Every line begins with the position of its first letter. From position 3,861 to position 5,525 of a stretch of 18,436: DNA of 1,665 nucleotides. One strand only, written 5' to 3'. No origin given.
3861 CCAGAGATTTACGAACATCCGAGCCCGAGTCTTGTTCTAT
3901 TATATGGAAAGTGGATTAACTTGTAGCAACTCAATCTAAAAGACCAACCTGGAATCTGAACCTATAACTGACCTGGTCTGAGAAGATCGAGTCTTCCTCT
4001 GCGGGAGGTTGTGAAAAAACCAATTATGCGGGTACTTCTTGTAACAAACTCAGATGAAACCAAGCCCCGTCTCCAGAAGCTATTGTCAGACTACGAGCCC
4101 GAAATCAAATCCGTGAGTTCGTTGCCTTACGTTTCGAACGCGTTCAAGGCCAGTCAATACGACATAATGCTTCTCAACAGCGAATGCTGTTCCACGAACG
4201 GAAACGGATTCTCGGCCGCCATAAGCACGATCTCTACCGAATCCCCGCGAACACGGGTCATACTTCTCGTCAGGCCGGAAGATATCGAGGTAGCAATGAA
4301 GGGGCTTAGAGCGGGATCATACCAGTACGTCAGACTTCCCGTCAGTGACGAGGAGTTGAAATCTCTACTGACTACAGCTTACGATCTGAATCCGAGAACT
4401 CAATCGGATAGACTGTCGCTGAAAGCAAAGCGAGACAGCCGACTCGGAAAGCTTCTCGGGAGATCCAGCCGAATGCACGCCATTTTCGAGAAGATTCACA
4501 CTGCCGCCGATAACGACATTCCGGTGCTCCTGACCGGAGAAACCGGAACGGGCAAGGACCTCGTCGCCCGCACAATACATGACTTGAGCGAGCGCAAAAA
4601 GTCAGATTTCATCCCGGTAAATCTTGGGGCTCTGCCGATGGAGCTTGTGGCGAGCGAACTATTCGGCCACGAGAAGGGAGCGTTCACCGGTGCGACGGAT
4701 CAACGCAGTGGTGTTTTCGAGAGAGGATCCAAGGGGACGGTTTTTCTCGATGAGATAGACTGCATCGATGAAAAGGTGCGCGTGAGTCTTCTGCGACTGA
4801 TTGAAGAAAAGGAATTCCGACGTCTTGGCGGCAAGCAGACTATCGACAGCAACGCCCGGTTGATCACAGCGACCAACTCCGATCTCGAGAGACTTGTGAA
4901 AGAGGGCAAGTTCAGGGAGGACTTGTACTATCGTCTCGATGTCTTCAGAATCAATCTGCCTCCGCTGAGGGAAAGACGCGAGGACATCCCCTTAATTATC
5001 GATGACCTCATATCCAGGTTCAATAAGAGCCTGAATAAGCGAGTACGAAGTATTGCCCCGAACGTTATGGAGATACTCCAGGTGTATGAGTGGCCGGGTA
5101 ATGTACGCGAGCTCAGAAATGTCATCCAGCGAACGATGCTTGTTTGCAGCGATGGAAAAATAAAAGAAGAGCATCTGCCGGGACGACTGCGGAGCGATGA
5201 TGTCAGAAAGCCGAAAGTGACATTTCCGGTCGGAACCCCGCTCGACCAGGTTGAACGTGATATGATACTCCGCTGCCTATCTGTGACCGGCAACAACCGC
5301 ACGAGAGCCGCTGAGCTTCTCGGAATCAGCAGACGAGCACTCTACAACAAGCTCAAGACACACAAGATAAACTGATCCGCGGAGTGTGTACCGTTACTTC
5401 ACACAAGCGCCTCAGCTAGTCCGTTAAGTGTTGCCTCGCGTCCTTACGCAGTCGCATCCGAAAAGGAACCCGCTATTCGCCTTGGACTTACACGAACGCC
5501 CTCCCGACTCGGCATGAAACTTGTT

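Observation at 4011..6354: Sigma-54 activator with a dead receiver domain, followed by an orphan atypical receiver and a STAS/SpoIIAA-like protein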

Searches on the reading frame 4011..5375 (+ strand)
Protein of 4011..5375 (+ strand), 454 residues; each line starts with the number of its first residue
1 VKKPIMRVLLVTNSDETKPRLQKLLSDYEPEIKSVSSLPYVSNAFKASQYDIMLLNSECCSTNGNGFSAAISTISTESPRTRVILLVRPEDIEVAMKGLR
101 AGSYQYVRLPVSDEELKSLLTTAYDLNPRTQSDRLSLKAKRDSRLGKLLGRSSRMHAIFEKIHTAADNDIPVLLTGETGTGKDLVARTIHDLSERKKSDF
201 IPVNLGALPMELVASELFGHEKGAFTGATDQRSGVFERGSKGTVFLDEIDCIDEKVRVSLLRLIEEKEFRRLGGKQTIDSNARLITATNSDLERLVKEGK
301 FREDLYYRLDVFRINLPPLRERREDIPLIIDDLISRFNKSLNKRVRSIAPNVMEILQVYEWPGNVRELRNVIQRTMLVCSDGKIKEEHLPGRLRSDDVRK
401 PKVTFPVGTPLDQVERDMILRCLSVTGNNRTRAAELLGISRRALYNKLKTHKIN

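Call 5: search_protein_families(library=pfam, proteins=[window:4011-5375:+], max_evalue=0.01)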
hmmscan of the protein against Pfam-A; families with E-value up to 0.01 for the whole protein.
window:4011-5375:+ (454 aa): 11 families
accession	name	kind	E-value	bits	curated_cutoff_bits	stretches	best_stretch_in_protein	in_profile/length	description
PF00158.32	Sigma54_activat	-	8.6e-63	211.4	20.2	1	149-314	2-167/168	Sigma-54 interaction domain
PF25601.1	AAA_lid_14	-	5.9e-27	93.8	27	1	320-400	1-81/87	AAA+ ATPase lid domain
PF14532.12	Sigma54_activ_2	-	1.2e-21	77.9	25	1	149-319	1-138/138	Sigma-54 interaction domain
PF02954.25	HTH_8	-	5.4e-15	55.3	22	1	411-449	2-40/42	Bacterial regulatory protein, Fis family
PF07728.20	AAA_5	-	1.8e-08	34.9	22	1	171-291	1-124/139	AAA domain (dynein-related subfamily)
PF07724.20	AAA_2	-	5.3e-08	33.5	27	1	171-298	5-133/166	AAA domain (Cdc48 subfamily)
PF00072.30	Response_reg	-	4.7e-06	27.2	30.2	1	8-119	1-109/111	Response regulator receiver domain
PF00004.35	AAA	-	0.00018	22.4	21.2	1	172-292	1-111/131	ATPase family associated with various cellular activities (AAA)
PF01078.27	Mg_chelatase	-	0.001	19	20.3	0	227-289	93-157/207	Magnesium chelatase, subunit ChlI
PF00493.29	MCM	-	0.0019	17.8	23.3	1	166-302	54-185/224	MCM P-loop domain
PF18024.7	HTH_50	-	0.0031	17.6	27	1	411-454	8-50/50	Helix-turn-helix domain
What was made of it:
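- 4011..5375 (+): Sigma-54 enhancer-binding protein (EBP). The start is GTG 4011 or ATG 4026. Domains in the 449-aa numbering: pseudo-receiver 4026-4388, AAA+ with lid 4455-5210, Fis-type HTH 5241-5360. Pfam, call 5.
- Checked: ORF 4011-5375 (GTG; the public gene call starts at ATG 4026, 449 aa) scores as follows in Pfam (call 5): Sigma54_activat 211 bits, AAA_lid_14 94 bits, HTH_8 55 bits.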
